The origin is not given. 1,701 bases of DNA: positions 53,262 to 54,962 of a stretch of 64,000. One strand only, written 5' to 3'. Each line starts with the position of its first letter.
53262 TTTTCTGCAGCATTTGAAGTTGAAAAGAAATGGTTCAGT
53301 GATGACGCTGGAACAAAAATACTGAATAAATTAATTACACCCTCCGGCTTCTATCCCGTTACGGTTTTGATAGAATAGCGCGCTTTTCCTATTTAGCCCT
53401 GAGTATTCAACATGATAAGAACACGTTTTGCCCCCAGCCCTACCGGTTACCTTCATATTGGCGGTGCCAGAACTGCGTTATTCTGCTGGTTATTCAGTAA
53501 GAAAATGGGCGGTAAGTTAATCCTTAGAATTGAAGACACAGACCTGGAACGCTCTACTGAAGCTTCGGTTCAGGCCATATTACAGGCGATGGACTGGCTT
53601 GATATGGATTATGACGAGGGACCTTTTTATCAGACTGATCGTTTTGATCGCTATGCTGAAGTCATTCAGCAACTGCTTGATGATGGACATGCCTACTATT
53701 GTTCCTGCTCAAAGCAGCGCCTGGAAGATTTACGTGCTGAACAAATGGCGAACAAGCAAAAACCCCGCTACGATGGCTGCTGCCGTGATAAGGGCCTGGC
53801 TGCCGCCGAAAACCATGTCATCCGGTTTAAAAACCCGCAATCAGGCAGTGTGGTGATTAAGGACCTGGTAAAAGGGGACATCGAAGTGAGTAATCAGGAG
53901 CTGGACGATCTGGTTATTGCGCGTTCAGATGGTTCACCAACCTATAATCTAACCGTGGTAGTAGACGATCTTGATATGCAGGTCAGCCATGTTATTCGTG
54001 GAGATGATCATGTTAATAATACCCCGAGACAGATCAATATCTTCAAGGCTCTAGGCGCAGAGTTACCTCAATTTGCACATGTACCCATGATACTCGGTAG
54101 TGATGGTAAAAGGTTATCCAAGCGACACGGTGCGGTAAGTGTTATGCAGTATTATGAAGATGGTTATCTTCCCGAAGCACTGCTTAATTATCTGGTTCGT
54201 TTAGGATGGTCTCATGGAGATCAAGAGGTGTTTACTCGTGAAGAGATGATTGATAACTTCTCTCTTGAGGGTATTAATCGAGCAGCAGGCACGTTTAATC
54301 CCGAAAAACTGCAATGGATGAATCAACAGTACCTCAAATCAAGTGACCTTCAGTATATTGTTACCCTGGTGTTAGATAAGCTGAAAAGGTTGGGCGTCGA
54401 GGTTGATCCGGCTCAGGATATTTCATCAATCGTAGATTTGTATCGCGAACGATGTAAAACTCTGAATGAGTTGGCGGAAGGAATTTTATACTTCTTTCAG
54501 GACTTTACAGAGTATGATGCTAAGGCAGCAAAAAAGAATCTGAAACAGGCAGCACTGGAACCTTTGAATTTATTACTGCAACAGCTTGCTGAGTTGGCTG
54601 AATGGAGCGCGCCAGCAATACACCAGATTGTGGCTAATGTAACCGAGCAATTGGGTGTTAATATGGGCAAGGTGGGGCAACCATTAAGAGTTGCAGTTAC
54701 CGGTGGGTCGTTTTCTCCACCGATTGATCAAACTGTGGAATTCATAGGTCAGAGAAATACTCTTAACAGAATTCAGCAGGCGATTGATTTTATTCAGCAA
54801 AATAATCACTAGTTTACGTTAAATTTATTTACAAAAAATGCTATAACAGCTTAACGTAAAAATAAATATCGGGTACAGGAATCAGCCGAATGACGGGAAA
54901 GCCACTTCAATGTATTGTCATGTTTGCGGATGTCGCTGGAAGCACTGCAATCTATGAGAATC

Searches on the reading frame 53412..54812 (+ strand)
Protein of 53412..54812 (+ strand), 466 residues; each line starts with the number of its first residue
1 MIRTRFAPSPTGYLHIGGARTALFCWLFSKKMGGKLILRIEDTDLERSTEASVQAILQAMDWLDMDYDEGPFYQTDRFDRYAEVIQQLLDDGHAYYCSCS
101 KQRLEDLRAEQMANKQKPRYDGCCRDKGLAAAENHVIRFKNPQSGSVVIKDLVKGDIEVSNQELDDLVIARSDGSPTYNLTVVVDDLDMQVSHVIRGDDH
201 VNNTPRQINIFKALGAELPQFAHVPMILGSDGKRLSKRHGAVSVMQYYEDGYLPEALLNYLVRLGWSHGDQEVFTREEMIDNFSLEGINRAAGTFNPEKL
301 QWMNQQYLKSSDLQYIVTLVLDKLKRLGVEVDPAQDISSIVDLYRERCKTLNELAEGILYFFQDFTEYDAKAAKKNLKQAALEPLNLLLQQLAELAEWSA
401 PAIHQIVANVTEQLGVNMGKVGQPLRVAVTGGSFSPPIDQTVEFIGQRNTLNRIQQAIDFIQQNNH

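Call 71: search_protein_families(library=ncbifam, proteins=[window:53412-54812:+], max_evalue=1e-10)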
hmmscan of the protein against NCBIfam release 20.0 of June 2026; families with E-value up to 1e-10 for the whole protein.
window:53412-54812:+ (466 aa): 10 families
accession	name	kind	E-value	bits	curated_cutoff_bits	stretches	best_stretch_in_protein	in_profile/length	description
TIGR00464.1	gltX_bact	equivalog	1.9e-178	594.2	289.95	1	2-462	2-469/470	glutamate--tRNA ligase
TIGR03838.1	queuosine_YadB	equivalog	1.3e-74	251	276.7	1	3-253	2-248/272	tRNA glutamyl-Q(34) synthetase GluQRS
NF004314.0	PRK05710.1-3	equivalog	1.6e-71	241.1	256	1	3-266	8-260/297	tRNA glutamyl-Q(34) synthetase GluQRS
NF004315.1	PRK05710.1-4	equivalog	1e-65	221.9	250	1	4-259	1-272/274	tRNA glutamyl-Q(34) synthetase GluQRS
NF004313.0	PRK05710.1-2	equivalog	6.5e-59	199.5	380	1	3-246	6-253/299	tRNA glutamyl-Q(34) synthetase GluQRS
NF004312.0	PRK05710.1-1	equivalog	6.5e-49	166.9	453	1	5-246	17-248/306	tRNA glutamyl-Q(34) synthetase GluQRS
NF003169.0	PRK04156.1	equivalog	1.8e-41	142.4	516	1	2-224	102-329/567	glutamate--tRNA ligase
TIGR00463.1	gltX_arch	equivalog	4.9e-37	127.7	401.75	1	4-227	96-322/560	glutamate--tRNA ligase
NF011291.0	PRK14703.1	equivalog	3.3e-21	75.3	681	1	2-120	32-150/769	glutamine--tRNA ligase/YqeY domain fusion protein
TIGR00440.1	glnS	equivalog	2.2e-18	66.4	425.8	1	2-145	1-137/524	glutamine--tRNA ligase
